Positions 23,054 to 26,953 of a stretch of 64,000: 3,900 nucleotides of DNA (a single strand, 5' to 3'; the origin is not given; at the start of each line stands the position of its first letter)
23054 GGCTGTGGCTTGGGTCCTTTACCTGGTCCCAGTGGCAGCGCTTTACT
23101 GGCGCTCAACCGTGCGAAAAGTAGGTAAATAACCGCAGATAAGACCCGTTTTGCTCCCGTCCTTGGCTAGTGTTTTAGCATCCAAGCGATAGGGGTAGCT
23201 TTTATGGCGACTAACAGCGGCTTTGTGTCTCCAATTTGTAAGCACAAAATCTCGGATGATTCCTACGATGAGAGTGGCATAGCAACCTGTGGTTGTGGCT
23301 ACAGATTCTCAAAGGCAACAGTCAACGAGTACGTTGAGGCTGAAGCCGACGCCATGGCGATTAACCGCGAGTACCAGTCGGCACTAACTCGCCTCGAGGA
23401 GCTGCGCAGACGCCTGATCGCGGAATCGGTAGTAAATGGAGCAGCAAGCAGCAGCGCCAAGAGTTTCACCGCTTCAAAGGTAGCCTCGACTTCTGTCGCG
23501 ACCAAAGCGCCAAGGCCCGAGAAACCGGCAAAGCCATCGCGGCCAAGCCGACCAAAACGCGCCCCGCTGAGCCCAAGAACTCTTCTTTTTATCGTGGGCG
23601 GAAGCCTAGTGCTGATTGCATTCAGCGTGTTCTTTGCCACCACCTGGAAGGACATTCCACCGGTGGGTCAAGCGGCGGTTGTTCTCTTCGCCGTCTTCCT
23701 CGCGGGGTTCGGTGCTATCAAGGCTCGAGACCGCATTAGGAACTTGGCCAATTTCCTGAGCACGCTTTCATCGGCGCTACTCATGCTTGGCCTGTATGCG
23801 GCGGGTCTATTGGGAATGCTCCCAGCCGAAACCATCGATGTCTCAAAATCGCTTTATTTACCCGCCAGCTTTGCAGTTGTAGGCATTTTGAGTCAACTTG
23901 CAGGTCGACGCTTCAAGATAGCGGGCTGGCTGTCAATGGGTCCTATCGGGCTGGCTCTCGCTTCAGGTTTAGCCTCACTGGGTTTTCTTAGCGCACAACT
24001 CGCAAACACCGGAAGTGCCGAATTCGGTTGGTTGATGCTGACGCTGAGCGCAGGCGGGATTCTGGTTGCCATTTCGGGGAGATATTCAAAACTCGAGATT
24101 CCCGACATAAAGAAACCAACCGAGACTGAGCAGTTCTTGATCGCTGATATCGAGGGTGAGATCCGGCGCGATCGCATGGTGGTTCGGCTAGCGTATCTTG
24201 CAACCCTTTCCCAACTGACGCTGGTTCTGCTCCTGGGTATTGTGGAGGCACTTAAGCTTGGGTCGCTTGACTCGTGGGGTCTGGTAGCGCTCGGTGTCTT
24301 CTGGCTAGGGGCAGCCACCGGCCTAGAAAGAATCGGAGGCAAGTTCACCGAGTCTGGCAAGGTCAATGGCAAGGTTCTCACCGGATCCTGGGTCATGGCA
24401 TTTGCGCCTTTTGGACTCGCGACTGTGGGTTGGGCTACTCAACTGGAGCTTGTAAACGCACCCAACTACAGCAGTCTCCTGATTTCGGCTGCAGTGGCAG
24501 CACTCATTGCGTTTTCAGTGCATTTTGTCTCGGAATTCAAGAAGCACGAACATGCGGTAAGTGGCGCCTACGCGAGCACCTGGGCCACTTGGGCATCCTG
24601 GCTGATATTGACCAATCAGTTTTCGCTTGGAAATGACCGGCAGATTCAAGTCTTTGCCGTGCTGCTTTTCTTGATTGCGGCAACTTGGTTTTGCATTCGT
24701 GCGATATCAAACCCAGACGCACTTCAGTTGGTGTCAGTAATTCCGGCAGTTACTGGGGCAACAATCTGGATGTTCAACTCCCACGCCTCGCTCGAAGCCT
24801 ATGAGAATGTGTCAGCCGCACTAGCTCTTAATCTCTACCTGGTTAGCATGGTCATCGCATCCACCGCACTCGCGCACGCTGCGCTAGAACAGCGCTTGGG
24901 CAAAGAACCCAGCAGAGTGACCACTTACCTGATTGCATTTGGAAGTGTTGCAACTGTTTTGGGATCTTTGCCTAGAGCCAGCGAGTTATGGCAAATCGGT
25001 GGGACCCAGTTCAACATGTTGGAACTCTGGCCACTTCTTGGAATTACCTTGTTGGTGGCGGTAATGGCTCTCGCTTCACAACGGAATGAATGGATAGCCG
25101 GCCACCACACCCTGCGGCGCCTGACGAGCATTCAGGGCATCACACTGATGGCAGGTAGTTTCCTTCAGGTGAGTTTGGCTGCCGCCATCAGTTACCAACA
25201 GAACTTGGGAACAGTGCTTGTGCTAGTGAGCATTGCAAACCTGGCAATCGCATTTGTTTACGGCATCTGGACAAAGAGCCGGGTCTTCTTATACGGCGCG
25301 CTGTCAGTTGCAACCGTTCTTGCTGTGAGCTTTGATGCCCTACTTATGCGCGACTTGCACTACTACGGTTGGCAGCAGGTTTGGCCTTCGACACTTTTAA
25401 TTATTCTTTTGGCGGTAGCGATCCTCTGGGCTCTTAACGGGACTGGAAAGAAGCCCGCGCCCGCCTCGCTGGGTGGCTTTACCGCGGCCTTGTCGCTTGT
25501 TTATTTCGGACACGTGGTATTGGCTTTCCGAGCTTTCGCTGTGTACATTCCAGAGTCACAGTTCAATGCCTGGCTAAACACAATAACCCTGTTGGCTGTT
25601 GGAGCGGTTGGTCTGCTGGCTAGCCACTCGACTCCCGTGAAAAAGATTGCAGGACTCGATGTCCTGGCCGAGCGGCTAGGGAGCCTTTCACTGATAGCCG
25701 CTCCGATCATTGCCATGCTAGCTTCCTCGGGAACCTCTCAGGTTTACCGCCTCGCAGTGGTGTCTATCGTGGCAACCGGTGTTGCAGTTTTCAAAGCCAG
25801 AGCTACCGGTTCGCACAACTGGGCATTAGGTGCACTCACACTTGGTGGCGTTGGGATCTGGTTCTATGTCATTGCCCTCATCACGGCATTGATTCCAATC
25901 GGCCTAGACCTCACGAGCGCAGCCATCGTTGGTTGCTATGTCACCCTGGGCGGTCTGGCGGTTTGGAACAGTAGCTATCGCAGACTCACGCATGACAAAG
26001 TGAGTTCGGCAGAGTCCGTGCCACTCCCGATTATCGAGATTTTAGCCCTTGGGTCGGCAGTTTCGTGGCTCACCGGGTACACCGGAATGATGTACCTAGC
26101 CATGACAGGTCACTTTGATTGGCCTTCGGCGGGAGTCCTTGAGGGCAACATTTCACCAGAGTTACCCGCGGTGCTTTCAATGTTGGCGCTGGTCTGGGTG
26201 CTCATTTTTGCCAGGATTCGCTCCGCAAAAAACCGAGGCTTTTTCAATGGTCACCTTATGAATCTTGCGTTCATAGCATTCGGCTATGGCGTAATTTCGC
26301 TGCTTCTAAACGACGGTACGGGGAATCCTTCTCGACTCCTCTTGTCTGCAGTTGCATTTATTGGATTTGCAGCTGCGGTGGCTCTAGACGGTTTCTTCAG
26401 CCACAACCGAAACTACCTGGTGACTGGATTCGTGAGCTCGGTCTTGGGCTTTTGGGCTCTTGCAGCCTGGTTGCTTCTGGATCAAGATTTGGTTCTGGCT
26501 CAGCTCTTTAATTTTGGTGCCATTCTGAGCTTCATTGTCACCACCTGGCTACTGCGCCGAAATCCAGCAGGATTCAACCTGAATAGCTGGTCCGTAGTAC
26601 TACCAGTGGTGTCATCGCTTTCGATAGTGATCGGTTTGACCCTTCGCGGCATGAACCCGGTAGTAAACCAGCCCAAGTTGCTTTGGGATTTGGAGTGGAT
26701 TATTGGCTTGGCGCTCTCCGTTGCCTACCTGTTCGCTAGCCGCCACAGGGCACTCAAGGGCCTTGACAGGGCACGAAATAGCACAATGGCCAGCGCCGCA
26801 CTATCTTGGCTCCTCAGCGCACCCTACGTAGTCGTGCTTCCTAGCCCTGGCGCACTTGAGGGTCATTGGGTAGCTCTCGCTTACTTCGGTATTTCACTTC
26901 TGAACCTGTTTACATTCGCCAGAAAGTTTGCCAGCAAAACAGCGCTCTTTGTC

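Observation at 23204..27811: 1535-aa membrane protein with ~40 TM segments and a cytoplasmic Cys/His knuckle, coiled coil and Pro/Lys linker, directly downstream of an iron-box-controlled FTR1 permease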

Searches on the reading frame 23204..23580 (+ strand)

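Call 78: search_solved_structures(query=window:23204-23580:+, max_evalue=10)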
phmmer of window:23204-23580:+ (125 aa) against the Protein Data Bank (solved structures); distinct sequences matched with E-value up to 10: 1.
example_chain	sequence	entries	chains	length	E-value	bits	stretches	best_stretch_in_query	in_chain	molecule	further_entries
12np_B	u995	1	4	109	0.57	13.7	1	4-59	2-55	Secreted and transmembrane protein 1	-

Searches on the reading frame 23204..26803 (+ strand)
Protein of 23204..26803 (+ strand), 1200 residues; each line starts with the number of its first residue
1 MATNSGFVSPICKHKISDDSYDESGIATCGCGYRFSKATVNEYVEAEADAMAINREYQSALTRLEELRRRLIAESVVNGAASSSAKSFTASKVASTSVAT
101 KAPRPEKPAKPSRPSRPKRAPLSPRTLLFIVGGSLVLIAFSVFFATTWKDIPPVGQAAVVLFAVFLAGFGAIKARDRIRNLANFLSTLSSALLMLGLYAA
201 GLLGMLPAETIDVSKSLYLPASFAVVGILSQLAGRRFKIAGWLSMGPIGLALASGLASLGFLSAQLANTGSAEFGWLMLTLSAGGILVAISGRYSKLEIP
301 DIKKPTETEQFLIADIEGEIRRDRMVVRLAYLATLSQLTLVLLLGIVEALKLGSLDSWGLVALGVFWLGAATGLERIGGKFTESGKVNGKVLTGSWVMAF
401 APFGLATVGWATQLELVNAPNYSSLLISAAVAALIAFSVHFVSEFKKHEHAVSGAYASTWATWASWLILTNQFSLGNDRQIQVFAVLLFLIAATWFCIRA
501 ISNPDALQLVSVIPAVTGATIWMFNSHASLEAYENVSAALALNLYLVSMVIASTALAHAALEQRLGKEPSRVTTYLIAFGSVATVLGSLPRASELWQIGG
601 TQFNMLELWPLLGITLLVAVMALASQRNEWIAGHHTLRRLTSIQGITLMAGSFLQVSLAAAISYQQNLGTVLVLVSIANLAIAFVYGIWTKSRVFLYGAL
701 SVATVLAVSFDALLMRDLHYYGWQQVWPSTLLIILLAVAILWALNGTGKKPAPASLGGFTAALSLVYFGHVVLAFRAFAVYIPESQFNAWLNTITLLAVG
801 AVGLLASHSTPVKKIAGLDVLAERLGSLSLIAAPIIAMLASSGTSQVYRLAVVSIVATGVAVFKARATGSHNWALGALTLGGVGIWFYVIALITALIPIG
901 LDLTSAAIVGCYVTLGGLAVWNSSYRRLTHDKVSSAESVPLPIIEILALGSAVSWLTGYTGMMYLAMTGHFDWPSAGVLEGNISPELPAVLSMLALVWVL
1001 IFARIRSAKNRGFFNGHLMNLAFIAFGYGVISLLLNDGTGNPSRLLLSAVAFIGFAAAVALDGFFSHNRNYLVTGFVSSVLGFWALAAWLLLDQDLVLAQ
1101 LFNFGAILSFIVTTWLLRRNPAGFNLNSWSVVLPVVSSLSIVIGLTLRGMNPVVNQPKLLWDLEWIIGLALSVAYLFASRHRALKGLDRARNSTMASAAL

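Call 103: predict_structure(alignment_id=A7)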
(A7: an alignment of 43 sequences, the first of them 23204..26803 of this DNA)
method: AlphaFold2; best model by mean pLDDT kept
length: 1200 residues; sequences in the alignment: 43
mean_pLDDT: 82.0   pTM: 0.64
mean pLDDT of the five models: 82.0, 79.3, 79.0, 78.5, 76.8
residues with pLDDT >= 90: 430; 70-90: 584; 50-70: 101; < 50: 85
segments of 3 or more residues with pLDDT < 50: 1-3, 78-106, 109-113, 936-944, 946-982
pLDDT, mean of each block of 10 residues (from residue 1): 65 85 86 85 81 83 79 57 38 40 48 53 68 75 75 83 91 89 91 87 81 91 96 95 95 94 85 88 95 90 88 88 89 89 86 88 96 93 89 95 93 82 92 96 94 95 91 82 94 97 95 96 76 78 91 94 93 92 87 78 83 89 91 90 87 76 74 89 91 88 86 78 79 91 86 73 83 72 78 92 92 90 91 84 79 91 88 80 74 65 65 73 76 52 47 47 42 42 68 87 79 67 81 67 88 94 91 93 94 87 91 90 83 88 83 70 79 81 76 81
secondary structure, 60 per line:
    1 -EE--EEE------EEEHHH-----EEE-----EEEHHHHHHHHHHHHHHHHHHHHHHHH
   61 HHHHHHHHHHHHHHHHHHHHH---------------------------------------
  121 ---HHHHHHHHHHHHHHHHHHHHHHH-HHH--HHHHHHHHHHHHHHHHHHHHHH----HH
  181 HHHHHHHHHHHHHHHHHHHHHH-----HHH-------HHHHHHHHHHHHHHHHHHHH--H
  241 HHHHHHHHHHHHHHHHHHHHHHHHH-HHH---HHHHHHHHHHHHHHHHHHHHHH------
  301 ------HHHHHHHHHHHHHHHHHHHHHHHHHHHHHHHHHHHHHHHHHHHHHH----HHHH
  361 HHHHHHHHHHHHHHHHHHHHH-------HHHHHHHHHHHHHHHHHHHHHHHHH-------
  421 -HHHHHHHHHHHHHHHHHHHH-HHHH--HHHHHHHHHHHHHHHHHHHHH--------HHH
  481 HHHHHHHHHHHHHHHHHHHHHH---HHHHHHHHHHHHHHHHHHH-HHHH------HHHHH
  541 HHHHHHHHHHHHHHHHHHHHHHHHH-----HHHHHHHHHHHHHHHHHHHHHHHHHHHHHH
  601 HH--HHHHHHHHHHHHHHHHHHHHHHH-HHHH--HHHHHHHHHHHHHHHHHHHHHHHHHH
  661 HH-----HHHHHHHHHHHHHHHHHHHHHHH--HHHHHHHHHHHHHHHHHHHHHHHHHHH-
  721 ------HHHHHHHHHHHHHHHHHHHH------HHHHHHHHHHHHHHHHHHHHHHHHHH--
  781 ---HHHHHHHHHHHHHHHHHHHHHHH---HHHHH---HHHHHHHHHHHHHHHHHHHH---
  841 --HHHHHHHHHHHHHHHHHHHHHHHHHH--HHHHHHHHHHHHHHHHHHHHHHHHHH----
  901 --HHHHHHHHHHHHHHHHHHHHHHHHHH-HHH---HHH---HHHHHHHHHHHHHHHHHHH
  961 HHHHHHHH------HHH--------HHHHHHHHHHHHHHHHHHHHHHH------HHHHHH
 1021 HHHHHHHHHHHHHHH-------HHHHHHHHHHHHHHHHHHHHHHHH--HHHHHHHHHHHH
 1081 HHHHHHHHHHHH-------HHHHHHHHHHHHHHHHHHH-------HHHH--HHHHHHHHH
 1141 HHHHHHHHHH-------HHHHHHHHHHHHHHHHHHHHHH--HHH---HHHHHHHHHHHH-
elements in order (helices of 4 or more, strands of 3 or more residues): E6-8 E15-17 E26-28 E34-36 H37-81 H124-146 H153-174 H179-202 H218-237 H240-265 H273-294 H307-352 H357-381 H389-413 H422-441 H443-446 H449-469 H478-502 H506-524 H526-529 H536-565 H571-602 H605-627 H629-632 H635-662 H668-690 H693-719 H727-746 H753-778 H784-806 H810-814 H818-837 H843-868 H871-896 H903-928 H942-968 H986-1008 H1015-1035 H1043-1066 H1069-1092 H1100-1118 H1126-1129 H1132-1150 H1158-1179 H1188-1199

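Call 106: fold_search(model_id=the predicted structure, library=pdb)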
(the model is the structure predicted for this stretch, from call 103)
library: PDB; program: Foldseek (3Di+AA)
matches with E <= 10: 320; with E <= 0.001: 0
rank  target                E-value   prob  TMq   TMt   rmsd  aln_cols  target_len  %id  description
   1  7qdz_B                2.5e-03  0.96  0.13  0.13  31.2      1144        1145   10  80S-bound human SKI complex in the closed state (released 2022-02-09)
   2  7qdr_B                3.2e-03  0.69  0.10  0.10  34.2      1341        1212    9  Apo human SKI complex in the closed state (released 2022-02-02)
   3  9rtt_Q                2.1e-02  0.44  0.08  0.10  34.1       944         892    9  Activated Elongation Complex with IWS1 and ELOF1 (released 2025-09-03)
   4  8q9t_E                2.2e-02  0.54  0.11  0.12  40.7      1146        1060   11  CryoEM structure of a S. Cerevisiae Ski238 complex bound to RNA (released 2023-11-29)
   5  4buj_F                2.9e-02  0.41  0.10  0.10  40.3      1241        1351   10  Crystal structure of the S. cerevisiae Ski2-3-8 complex (released 2013-08-28)
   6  7sqc_R0               4.8e-02  0.33  0.10  0.07  44.4      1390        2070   12  Ciliary C1 central pair apparatus isolated from Chlamydomonas reinhardtii (released 2022-04-13)
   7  7pw6                  5.2e-02  0.28  0.09  0.08  29.2      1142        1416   10  Human SMG1-8-9 kinase complex bound to a SMG1 inhibitor - SMG1 body (released 2021-12-01)
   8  7sqc_R1               5.7e-02  0.35  0.11  0.07  44.9      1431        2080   12  Ciliary C1 central pair apparatus isolated from Chlamydomonas reinhardtii (released 2022-04-13)
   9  8bbg_D                6.4e-02  0.25  0.10  0.09  36.8      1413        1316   10  Structure of the IFT-A complex; anterograde IFT-A train model (released 2022-12-21)
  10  8qca_B                7.1e-02  0.57  0.13  0.16  23.6       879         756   10  CryoEM structure of a S. Cerevisiae Ski2387 complex in the closed state bound to RNA (released 2023-11-15)
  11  6yj6_A                8.1e-02  0.41  0.11  0.15  25.8       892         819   10  Structure of the TFIIIC subcomplex tauA (released 2020-09-16)
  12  7dkh_I                9.7e-02  0.38  0.11  0.13  36.3      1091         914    9  Crystal structure of the Ctr9/Paf1/Cdc73/Rtf1 quaternary complex (released 2021-11-24)
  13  7n6g_1T               1.8e-01  0.08  0.06  0.06  102.7      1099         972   13  C1 of central pair (released 2022-05-18)
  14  6qj3_A                1.9e-01  0.35  0.14  0.16  27.8      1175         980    9  Crystal structure of the C. thermophilum condensin Ycs4-Brn1 subcomplex (released 2019-07-03)
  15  8j8q_C                1.9e-01  0.18  0.09  0.11  37.6      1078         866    9  Structure of the four-component Paf1 complex from Saccharomyces eubayanus (released 2023-05-24)
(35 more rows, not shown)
